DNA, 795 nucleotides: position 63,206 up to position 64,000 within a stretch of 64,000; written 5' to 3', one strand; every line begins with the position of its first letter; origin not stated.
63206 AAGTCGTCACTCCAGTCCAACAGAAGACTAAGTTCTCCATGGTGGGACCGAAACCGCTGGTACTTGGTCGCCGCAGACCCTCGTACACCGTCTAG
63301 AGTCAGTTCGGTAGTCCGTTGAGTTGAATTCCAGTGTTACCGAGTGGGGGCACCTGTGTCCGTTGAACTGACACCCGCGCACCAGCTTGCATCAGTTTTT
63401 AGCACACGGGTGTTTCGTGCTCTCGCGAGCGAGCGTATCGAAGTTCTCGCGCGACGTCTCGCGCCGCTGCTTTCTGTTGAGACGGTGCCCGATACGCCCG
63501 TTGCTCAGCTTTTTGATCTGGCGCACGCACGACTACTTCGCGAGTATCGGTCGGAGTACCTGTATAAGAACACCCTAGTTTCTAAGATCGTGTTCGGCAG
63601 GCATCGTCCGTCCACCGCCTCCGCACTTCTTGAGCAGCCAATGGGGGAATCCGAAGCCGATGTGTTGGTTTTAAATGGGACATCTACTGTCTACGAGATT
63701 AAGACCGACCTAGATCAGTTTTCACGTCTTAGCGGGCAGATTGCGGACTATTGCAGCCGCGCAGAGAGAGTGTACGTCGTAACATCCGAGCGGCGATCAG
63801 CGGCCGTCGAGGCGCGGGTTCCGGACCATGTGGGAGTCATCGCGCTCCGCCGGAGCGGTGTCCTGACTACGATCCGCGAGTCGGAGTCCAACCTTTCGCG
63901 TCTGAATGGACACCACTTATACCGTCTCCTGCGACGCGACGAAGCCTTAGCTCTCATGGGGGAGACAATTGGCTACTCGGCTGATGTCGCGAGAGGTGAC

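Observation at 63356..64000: Hidden PD-(D/E)xK gene (sce7726-like) opening the island: candidate anti-phage or toxin-antitoxin system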

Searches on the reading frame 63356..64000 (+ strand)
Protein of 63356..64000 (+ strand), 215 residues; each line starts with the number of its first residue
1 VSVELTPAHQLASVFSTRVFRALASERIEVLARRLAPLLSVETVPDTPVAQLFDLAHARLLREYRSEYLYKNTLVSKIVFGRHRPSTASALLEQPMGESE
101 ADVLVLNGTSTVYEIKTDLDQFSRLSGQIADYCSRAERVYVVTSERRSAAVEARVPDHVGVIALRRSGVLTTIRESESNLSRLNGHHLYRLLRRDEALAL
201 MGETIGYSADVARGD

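Call 4: search_protein_families(library=pfam, proteins=[window:63356-64000:+], max_evalue=1)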
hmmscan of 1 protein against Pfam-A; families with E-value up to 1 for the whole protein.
window:63356-64000:+ (215 aa): 1 family
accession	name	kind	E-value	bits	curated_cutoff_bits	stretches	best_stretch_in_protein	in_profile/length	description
PF14417.12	MEDS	-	0.15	12.4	29.8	1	117-178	9-71/161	MEDS: MEthanogen/methylotroph, DcmR Sensory domain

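Call 5: search_protein_families(library=ncbifam, proteins=[window:63356-64000:+], max_evalue=1)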
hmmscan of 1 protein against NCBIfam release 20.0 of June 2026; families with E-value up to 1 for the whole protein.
window:63356-64000:+ (215 aa): 1 family
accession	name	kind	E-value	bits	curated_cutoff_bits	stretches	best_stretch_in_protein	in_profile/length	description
NF033832.1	sce7726_fam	subfamily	2.6e-38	131.8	70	1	65-211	1-150/184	sce7726 family protein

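Call 6: search_protein_families(library=padloc, proteins=[window:63356-64000:+], max_evalue=1)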
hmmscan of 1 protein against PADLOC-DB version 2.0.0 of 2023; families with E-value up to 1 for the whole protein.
window:63356-64000:+ (215 aa): 1 family
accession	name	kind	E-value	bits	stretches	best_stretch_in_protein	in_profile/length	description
PDLC02989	cll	-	1.1e-15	56.2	1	101-168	42-109/265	-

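Call 8: find_homologous_proteins(query=window:63356-64000:+)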
Query window:63356-64000:+ (215 aa): 157 proteins with E <= 0.001 among 4006 candidates; the best 120 are listed.
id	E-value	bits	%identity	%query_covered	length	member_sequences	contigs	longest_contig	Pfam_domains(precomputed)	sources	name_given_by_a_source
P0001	9.0e-130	448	100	100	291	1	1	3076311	PF26915.1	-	-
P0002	5.5e-97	341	73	100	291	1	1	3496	PF26915.1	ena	-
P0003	1.2e-80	288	66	96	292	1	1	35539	PF26915.1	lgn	-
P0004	3.1e-79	283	62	99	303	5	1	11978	PF26915.1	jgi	jgi:hypothetical protein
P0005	1.1e-78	281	68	95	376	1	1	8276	PF26915.1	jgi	jgi:hypothetical protein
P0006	2.6e-76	274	62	95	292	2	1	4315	PF26915.1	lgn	-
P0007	1.3e-75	271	62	93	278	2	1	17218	PF26915.1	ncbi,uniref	ncbi:sce7726 family protein [Curtobacterium sp. CT11-45]|uniref:sce7726 family protein n=1 Tax=Curto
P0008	7.7e-75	269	63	96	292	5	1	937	PF26915.1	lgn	-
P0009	3.5e-68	247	58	100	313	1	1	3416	PF26915.1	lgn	-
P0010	4.5e-62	227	57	95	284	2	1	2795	PF26915.1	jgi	jgi:hypothetical protein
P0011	8.3e-61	223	62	87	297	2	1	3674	PF26915.1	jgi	-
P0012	6.4e-60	220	54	95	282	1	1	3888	PF26915.1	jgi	jgi:hypothetical protein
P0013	9.1e-60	220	55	99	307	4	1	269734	PF26915.1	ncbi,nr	ncbi:hypothetical protein Csp2054_05220 [Curtobacterium sp. 'Ferrero']|nr:hypothetical protein Csp20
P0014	6.0e-59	217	58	89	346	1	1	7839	PF26915.1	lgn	-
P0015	6.0e-59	217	53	99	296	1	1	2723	PF26915.1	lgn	-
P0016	7.5e-59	217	58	87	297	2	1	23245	PF26915.1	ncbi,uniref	ncbi:sce7726 family protein [Conyzicola sp.]|uniref:sce7726 family protein n=1 Tax=Conyzicola sp. Ta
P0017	2.6e-58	215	56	95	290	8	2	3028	PF26915.1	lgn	-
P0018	3.1e-58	215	57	97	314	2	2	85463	PF26915.1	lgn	-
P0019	3.5e-58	215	55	95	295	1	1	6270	PF26915.1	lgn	-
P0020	4.1e-58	214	56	91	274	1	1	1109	PF26915.1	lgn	-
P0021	4.9e-58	214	56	95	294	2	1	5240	PF26915.1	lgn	-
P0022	1.1e-57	213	50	100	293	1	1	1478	PF26915.1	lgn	-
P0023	1.6e-57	212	53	96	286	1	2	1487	PF26915.1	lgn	-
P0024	3.8e-57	211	54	95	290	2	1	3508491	PF26915.1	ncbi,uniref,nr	ncbi:sce7726 family protein [Microbacterium sp. BH-3-3-3]|uniref:sce7726 family protein n=1 Tax=Micr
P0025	5.5e-57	211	53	95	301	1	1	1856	PF26915.1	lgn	-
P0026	1.4e-56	209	50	97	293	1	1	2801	PF26915.1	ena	-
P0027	1.8e-56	209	54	95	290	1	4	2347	PF26915.1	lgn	-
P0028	2.8e-56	208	52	98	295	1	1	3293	PF26915.1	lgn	-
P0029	2.8e-56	208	56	95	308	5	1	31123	PF26915.1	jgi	jgi:hypothetical protein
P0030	3.6e-56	208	53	92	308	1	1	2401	PF26915.1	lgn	-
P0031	3.7e-56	208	57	91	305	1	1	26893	PF26915.1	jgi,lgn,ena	-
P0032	4.7e-56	208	55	95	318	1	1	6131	PF26915.1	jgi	jgi:hypothetical protein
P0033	1.1e-55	206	55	92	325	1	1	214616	PF26915.1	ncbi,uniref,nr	ncbi:sce7726 family protein [Curtobacterium sp. 9128]|uniref:sce7726 family protein n=1 Tax=Curtobac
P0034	2.0e-55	206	52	95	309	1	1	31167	PF26915.1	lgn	-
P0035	6.3e-55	204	55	91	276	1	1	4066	PF26915.1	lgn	-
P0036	6.9e-55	204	52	95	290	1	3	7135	PF26915.1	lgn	-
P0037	1.4e-54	203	53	92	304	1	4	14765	PF26915.1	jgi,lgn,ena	-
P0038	2.6e-54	202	50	94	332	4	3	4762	PF26915.1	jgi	jgi:hypothetical protein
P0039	2.9e-54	202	53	98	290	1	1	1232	PF26915.1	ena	-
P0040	4.2e-54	201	52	95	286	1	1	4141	PF26915.1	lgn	-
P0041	6.5e-54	201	52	88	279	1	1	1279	PF26915.1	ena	-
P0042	7.4e-54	200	54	95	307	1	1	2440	PF26915.1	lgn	-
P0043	1.3e-53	200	52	97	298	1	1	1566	PF26915.1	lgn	-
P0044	4.3e-53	198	54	80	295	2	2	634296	PF26915.1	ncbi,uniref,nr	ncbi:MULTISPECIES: sce7726 family protein [unclassified Curtobacterium]|uniref:sce7726 family protei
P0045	4.6e-53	198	54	85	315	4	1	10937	PF26915.1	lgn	-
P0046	7.2e-53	197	50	94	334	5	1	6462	PF26915.1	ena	-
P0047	8.9e-53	197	52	93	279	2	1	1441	PF26915.1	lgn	-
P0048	1.0e-52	197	53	93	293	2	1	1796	PF26915.1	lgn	-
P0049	2.3e-52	196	52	87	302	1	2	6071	PF26915.1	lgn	-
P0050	3.0e-52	195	51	99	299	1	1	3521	PF26915.1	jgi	jgi:hypothetical protein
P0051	5.3e-52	194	50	92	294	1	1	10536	PF26915.1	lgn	-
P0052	5.7e-52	194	51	93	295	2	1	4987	PF26915.1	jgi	-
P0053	8.5e-52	194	54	87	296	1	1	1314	PF26915.1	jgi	jgi:hypothetical protein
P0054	1.3e-51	193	53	88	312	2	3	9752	PF26915.1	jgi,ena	-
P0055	5.1e-51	191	50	94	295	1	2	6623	PF26915.1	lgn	-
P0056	5.8e-51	191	53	92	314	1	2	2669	PF26915.1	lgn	-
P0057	7.1e-51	191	54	88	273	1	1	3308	PF26915.1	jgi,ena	-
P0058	7.3e-51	191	51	95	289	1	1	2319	PF26915.1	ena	-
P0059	7.3e-51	191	51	87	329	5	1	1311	PF26915.1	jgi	jgi:hypothetical protein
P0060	1.3e-50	190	51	96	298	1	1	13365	PF26915.1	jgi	jgi:hypothetical protein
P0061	1.6e-50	190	49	93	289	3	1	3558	PF26915.1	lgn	-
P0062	2.9e-50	189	54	87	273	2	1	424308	PF26915.1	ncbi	-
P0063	3.6e-50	188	58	72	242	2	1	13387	PF26915.1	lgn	-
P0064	4.7e-50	188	49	95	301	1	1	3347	PF26915.1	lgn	-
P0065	4.7e-50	188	50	95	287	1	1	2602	PF26915.1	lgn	-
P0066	5.8e-50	188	55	77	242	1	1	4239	PF26915.1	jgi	jgi:hypothetical protein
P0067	6.7e-50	188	48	100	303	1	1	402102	PF26915.1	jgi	jgi:hypothetical protein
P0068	1.3e-49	187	50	93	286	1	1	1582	PF26915.1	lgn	-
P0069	1.5e-48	183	50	94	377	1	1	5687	PF26915.1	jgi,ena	-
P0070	2.5e-48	182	52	91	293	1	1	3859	PF26915.1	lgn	-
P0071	3.0e-48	182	57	69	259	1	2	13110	PF26915.1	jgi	jgi:hypothetical protein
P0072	7.6e-48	181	52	93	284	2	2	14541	PF26915.1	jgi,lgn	-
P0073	1.0e-47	180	49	96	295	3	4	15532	PF26915.1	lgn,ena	-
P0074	4.1e-47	178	49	95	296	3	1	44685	PF26915.1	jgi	jgi:hypothetical protein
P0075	1.0e-46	177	57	69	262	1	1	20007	PF26915.1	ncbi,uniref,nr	ncbi:hypothetical protein E3T28_08185 [Cryobacterium sinapicolor]|uniref:Sce7726 family protein n=1 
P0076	1.0e-46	177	47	95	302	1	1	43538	PF26915.1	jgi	jgi:hypothetical protein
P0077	3.0e-46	176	55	79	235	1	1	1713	PF26915.1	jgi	jgi:hypothetical protein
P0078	6.8e-45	171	47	96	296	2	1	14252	PF26915.1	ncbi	-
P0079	4.8e-44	168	50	95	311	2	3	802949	PF26915.1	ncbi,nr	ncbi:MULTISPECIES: sce7726 family protein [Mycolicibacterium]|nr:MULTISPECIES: sce7726 family protei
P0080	1.8e-43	167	44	93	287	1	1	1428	PF26915.1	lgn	-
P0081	7.4e-43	165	53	76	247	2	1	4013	PF26915.1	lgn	-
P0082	9.4e-43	164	49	93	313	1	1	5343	PF26915.1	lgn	-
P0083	2.4e-42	163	48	95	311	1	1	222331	PF26915.1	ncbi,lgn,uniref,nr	ncbi:sce7726 family protein [Mycobacterium sp. AZCC_0083]|uniref:sce7726 family protein n=1 Tax=Myco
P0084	2.5e-42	163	48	95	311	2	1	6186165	PF26915.1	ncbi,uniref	ncbi:sce7726 family protein [Mycolicibacterium porcinum]|uniref:sce7726 family protein n=1 Tax=Mycol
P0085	3.7e-42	162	45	91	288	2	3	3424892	PF26915.1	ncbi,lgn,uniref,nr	ncbi:sce7726 family protein [Microbacterium aurum]|uniref:sce7726 family protein n=1 Tax=Microbacter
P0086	9.1e-42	161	44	91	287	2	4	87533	PF26915.1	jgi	jgi:hypothetical protein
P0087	2.3e-41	160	47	87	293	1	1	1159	PF26915.1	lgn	-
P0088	3.3e-41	159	50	77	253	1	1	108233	PF26915.1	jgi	jgi:hypothetical protein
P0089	2.3e-40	156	52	75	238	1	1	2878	PF26915.1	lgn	-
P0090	5.7e-38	149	43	95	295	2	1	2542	PF26915.1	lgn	-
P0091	7.5e-38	148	42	97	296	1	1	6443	PF26915.1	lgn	-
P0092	3.7e-35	140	41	94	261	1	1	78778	PF26915.1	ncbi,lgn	ncbi:sce7726 family protein [Mycobacterium sp. NPDC003449]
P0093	4.1e-34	136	47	74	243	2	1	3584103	PF26915.1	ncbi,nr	ncbi:glutamyl-tRNA synthetase [Burkholderia pyrrocinia]|nr:glutamyl-tRNA synthetase [Burkholderia py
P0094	5.0e-34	136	46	73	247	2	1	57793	PF26915.1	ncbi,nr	ncbi:glutamyl-tRNA synthetase [Burkholderia sp. Bp8963]|nr:glutamyl-tRNA synthetase [Burkholderia sp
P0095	2.8e-33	133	42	93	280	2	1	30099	PF26915.1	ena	-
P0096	8.1e-33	132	36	93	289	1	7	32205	PF26915.1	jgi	-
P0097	1.5e-32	131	42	95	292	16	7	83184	PF26915.1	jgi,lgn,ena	jgi:hypothetical protein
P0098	2.2e-32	130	42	72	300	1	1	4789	PF26915.1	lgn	-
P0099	1.4e-31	128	41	74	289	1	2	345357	PF26915.1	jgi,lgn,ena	-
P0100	1.5e-31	128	40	96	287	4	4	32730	PF26915.1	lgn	-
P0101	1.0e-30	125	39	95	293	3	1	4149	PF26915.1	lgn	-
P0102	2.9e-30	124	39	73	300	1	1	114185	PF26915.1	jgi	jgi:hypothetical protein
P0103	5.4e-30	123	38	95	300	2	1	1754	PF26915.1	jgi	jgi:hypothetical protein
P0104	6.2e-30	122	38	95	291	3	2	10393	PF26915.1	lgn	-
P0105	9.4e-30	122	39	76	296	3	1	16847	PF26915.1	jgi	jgi:hypothetical protein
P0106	2.3e-29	121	36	92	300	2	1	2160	PF26915.1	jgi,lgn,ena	jgi:hypothetical protein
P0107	5.8e-29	119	36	89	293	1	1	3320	PF26915.1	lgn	-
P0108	2.3e-28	117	38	78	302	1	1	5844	PF26915.1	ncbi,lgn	-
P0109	2.4e-28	117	38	95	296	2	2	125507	PF26915.1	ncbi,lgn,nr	ncbi:hypothetical protein FIV07_28015 (plasmid) [Mycobacterium sp. THAF192]|nr:hypothetical protein 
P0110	6.1e-28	116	34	98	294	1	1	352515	PF26915.1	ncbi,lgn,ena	-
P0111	6.8e-28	116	40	73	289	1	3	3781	PF26915.1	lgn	-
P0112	7.1e-28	116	54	52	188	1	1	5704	PF26915.1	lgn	-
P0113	1.9e-27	114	36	91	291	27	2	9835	PF26915.1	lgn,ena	-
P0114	2.9e-27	114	36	95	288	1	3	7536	PF26915.1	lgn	-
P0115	7.4e-27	112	34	96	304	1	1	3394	PF26915.1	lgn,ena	-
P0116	9.8e-27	112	35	90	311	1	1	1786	PF26915.1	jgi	jgi:hypothetical protein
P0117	3.9e-26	110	33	91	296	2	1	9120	PF26915.1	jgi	-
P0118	4.4e-26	110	40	76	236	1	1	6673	PF26915.1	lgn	-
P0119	1.2e-25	108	39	73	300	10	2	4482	PF26915.1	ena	-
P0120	1.3e-25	108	38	73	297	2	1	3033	PF26915.1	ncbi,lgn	-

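Call 10: find_encoding_contigs(protein=P0001, flank=10000, max_places=4)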
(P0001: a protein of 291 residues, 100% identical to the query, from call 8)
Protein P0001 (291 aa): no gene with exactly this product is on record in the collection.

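Call 12: search_protein_families(library=pfam, proteins=[P0001], max_evalue=1)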
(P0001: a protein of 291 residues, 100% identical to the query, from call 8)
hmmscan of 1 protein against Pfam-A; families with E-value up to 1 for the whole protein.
P0001 (291 aa): 0 families

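Call 13: find_encoding_contigs(protein=P0003, flank=10000, max_places=3)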
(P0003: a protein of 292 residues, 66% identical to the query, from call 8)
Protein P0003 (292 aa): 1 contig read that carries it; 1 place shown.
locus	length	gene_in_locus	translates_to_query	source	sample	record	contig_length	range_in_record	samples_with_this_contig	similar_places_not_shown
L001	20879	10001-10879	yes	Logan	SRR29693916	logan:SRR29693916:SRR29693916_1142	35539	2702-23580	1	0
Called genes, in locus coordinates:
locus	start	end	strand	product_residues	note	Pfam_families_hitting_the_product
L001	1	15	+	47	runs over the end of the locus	-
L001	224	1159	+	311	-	-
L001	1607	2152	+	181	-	-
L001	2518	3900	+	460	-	-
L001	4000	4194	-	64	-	-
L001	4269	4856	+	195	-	PF00583:Acetyltransf_1, PF13508:Acetyltransf_7 (weak)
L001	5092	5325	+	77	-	-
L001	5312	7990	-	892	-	PF01966:HD (weak), PF24390:PRTase-CE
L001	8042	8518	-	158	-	-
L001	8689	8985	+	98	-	-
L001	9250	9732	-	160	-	-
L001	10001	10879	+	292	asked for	PF26915:Phage_P4_cII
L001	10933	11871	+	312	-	-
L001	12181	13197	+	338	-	PF16289:PIN_12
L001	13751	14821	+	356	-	-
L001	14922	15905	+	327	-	-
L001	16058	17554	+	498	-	-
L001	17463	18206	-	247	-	-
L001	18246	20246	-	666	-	-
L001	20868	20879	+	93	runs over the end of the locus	-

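Call 14: find_encoding_contigs(protein=P0007, flank=10000, max_places=3)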
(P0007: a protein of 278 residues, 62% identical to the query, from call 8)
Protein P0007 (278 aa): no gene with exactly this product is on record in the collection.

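Call 15: search_protein_families(library=ncbifam, proteins=[L001:10933-11871:+, L001:12181-13197:+, L001:13751-14821:+, L001:14922-15905:+, L001:9250-9732:-, L001:8689-8985:+, L001:8042-8518:-], max_evalue=0.01)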
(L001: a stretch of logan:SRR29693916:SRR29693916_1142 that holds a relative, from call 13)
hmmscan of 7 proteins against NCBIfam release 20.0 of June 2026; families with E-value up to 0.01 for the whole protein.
L001:10933-11871:+ (312 aa): 1 family
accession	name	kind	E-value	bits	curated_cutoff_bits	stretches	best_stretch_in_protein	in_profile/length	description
NF033831.1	sce7725_fam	subfamily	3.2e-49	168.3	60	1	2-308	1-310/312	sce7725 family protein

L001:12181-13197:+ (338 aa): 0 families

L001:13751-14821:+ (356 aa): 0 families

L001:14922-15905:+ (327 aa): 0 families

L001:9250-9732:- (160 aa): 0 families

L001:8689-8985:+ (98 aa): 0 families

L001:8042-8518:- (158 aa): 0 families

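Call 16: search_protein_families(library=padloc, proteins=[P0001, L001:10933-11871:+, L001:12181-13197:+, L001:13751-14821:+, L001:14922-15905:+, L001:9250-9732:-, L001:5312-7990:-], max_evalue=0.01)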
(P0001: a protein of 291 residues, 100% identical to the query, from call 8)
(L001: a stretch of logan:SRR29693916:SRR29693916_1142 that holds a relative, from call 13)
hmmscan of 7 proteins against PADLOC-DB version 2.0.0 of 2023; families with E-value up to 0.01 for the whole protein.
P0001 (291 aa): 1 family
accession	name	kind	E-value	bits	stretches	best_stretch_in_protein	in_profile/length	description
PDLC02989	cll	-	5.9e-16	57.1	1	101-219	42-163/265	-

L001:10933-11871:+ (312 aa): 0 families

L001:12181-13197:+ (338 aa): 0 families

L001:13751-14821:+ (356 aa): 2 families
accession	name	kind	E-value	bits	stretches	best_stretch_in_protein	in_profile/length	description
PDLC04591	PDC-M34B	-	7.2e-10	37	1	43-157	59-179/185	-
PDLC04592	PDC-M34B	-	9.2e-08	30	1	41-156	64-184/192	-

L001:14922-15905:+ (327 aa): 0 families

L001:9250-9732:- (160 aa): 0 families

L001:5312-7990:- (892 aa): 3 families
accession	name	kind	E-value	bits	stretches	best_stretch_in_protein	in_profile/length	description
PDLC02934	PRTase_III-A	-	1e-06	26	1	622-732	24-143/393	-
PDLC02935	PRTase_III-A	-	0.00023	18.6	0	844-890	220-261/290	-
PDLC02374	dGTPase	-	0.00046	17.7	1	46-135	48-124/395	-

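Call 19: find_related_loci(query=A1, collection=genome_contigs, flank=10000)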
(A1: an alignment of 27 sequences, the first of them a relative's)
Query A1 (291 aa) in genome_contigs; peptide patterns used: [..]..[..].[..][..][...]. (x = any residue, [..] = any of these).
599 stretches matched a pattern (row limit reached: there are more); 569 encode a relative of the query (tblastn E <= 1e-3); the best 80 are kept; 80 distinct loci.
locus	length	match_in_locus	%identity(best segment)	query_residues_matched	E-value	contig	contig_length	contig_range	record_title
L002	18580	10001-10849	51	10-291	5e-81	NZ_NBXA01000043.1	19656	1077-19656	Subtercola boreus strain P27444 contig00043, whole genome shotgun sequence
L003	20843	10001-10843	51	11-291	7e-79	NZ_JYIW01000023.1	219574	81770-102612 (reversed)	Microbacterium oxydans strain BEL4b RS83_contig000023, whole genome shotgun sequence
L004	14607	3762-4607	51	10-290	7e-76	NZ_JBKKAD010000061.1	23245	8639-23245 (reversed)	MAG: Conyzicola sp. isolate swi_bin.287 S1Ck127_12130455_flag_1_multi_21.0000_len_23245, whole genome shotgun sequence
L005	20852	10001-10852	50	1-285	2e-74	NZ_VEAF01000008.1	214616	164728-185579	Curtobacterium sp. 9128 strain DE0339 NODE_8_length_214616_cov_30.186718, whole genome shotgun sequence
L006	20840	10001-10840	46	7-284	4e-61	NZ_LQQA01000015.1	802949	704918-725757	Mycolicibacterium wolinskyi strain ATCC 700010 contig_22, whole genome shotgun sequence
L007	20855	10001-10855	44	11-285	7e-60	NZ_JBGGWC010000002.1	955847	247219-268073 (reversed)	Nocardioides sp. MH1 contig2, whole genome shotgun sequence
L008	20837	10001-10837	43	10-289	2e-58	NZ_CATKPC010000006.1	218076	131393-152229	Cellulomonas endometrii strain Marseille-Q7820 contig00006, whole genome shotgun sequence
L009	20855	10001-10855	40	10-288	6e-51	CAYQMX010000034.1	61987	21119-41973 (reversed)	MAG TPA_asm: uncultured Vitreoscilla sp. isolate binchicken_co241_168 genome assembly, contig: NODE_448_length_61987_cov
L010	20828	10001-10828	41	8-288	3e-50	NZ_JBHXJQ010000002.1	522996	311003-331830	Microbacterium sp. NPDC058389 NPDC058389_T39_D4.ctg-0002, whole genome shotgun sequence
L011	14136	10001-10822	39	8-284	4e-50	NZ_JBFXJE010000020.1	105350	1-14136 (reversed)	MAG: Mycolicibacterium sp. isolate CA_2019_TPIn_44 NODE_697_length_105350_cov_23.138134_TPIn, whole genome shotgun seque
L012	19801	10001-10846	35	1-282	2e-47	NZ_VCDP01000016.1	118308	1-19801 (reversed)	Xenorhabdus littoralis strain Reich WTCHG_223154_273_1_contig_16, whole genome shotgun sequence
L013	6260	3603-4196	37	51-248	3e-47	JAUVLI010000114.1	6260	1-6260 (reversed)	MAG: Candidatus Neomarinimicrobiota bacterium isolate CSMAG_502 CSMAG_502_k141_870523_length_6260_cov_10.0000, whole gen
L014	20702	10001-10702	41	49-282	3e-47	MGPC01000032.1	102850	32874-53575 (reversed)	MAG: Curvibacter sp. GWA2_64_110 gwa2_scaffold_732, whole genome shotgun sequence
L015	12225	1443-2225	38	11-270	9e-47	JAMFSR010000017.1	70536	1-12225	MAG: Granulicella sapmiensis isolate NGEE_A_bin21 k127_819307, whole genome shotgun sequence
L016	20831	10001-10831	42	11-291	1e-46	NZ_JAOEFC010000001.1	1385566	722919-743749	Microbacterium festucae strain W1N ZB100000, whole genome shotgun sequence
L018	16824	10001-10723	35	49-289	3e-46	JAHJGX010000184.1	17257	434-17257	MAG: bacterium isolate Modern_marine_glass_biofilm.mb.88 Modern_marine_glas.mb.88_k141_753913, whole genome shotgun sequ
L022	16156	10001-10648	37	46-261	2e-44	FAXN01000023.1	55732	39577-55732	Sulfurovum sp. enrichment culture clone C5 genome assembly Zeitz Epsilonproteobacterium, contig BN3087_Contig_24, whole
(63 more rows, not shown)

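Call 31: search_protein_families(library=pfam, proteins=[L001:10933-11871:+, L001:12181-13197:+, L018:11676-12731:+, L022:11692-12702:+], max_evalue=0.01)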
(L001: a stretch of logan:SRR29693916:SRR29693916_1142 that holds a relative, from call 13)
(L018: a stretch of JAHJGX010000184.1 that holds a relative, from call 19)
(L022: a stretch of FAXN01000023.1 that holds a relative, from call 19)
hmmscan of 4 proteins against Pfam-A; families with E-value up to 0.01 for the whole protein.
L001:10933-11871:+ (312 aa): 0 families

L001:12181-13197:+ (338 aa): 2 families
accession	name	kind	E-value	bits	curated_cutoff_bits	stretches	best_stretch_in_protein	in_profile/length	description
PF16289.11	PIN_12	-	7e-16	59.5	32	1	3-166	1-172/172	PIN domain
PF13638.12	PIN_4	-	5e-05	24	21.9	1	3-81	1-69/132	PIN domain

L018:11676-12731:+ (351 aa): 2 families
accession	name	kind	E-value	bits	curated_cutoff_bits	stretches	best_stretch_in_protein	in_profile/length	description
PF08808.17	RES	-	2.4e-16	60.6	23.2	1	188-330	18-145/157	RES domain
PF18870.6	HEPN_RES_NTD1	-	3.3e-05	24.7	27.4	1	63-140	35-125/131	HEPN/RES N-terminal domain 1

L022:11692-12702:+ (336 aa): 2 families
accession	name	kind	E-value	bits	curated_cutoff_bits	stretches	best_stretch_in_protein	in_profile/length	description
PF08808.17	RES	-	9.1e-15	55.5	23.2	1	164-310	10-137/157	RES domain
PF18870.6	HEPN_RES_NTD1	-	0.00053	20.8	27.4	0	22-128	3-126/131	HEPN/RES N-terminal domain 1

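Call 32: search_protein_families(library=ncbifam, proteins=[L018:11676-12731:+, L022:11692-12702:+], max_evalue=0.01)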
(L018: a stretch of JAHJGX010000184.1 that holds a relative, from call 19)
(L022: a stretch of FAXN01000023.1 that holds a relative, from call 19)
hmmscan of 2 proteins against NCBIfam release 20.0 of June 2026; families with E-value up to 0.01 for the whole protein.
L018:11676-12731:+ (351 aa): 0 families

L022:11692-12702:+ (336 aa): 1 family
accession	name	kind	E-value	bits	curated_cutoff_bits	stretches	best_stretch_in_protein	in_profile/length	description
NF049844.1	Res_ParT_toxin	subfamily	0.0029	17.4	110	1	180-219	20-59/147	type II RES/Xre toxin-antitoxin system toxin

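Call 33: find_homologous_proteins(query=L001:10933-11871:+, max_evalue=1e-10)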
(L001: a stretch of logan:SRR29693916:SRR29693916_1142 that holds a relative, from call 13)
Query L001:10933-11871:+ (312 aa): 19 proteins with E <= 1e-10 among 8000 candidates.
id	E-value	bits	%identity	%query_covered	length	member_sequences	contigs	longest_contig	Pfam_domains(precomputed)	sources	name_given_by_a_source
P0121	3.6e-188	642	94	99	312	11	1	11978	-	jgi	jgi:hypothetical protein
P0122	5.7e-173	592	86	100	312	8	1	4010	-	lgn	-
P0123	5.6e-170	582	83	100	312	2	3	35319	-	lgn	-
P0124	2.3e-131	455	69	100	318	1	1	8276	-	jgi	jgi:hypothetical protein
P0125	4.5e-123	428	83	74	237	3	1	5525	-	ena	-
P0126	4.6e-118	412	63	100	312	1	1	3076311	-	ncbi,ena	-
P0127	9.7e-107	375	56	100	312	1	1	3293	-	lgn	-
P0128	1.9e-106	374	57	100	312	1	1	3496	-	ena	-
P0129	4.8e-102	359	55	100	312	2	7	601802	-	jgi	jgi:hypothetical protein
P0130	8.1e-100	352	55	100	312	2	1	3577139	-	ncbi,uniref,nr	ncbi:sce7725 family protein [Curtobacterium sp. MCBA15_012]|uniref:sce7725 family protein n=1 Tax=Cu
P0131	3.4e-99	350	54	100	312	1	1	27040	-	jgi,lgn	jgi:hypothetical protein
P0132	2.7e-98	347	54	99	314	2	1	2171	-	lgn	-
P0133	4.5e-98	346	54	100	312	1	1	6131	-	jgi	jgi:hypothetical protein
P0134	3.2e-97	343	54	100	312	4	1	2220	-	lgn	-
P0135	2.4e-94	334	52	100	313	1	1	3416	-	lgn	-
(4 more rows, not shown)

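Call 34: find_encoding_contigs(protein=P0126, flank=10000, max_places=3)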
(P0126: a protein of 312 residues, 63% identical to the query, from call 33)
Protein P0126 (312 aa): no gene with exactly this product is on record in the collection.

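Call 35: list_cluster_members(proteins=[P0126, P0001])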
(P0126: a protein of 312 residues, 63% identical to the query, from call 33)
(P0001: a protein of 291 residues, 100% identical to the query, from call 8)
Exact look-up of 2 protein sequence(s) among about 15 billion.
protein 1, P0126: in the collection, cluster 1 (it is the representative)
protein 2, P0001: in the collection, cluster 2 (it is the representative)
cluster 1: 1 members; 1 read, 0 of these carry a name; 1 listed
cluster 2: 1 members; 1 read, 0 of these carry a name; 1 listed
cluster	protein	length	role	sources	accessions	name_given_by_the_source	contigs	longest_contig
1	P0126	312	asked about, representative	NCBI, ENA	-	-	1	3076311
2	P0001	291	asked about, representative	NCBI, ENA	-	-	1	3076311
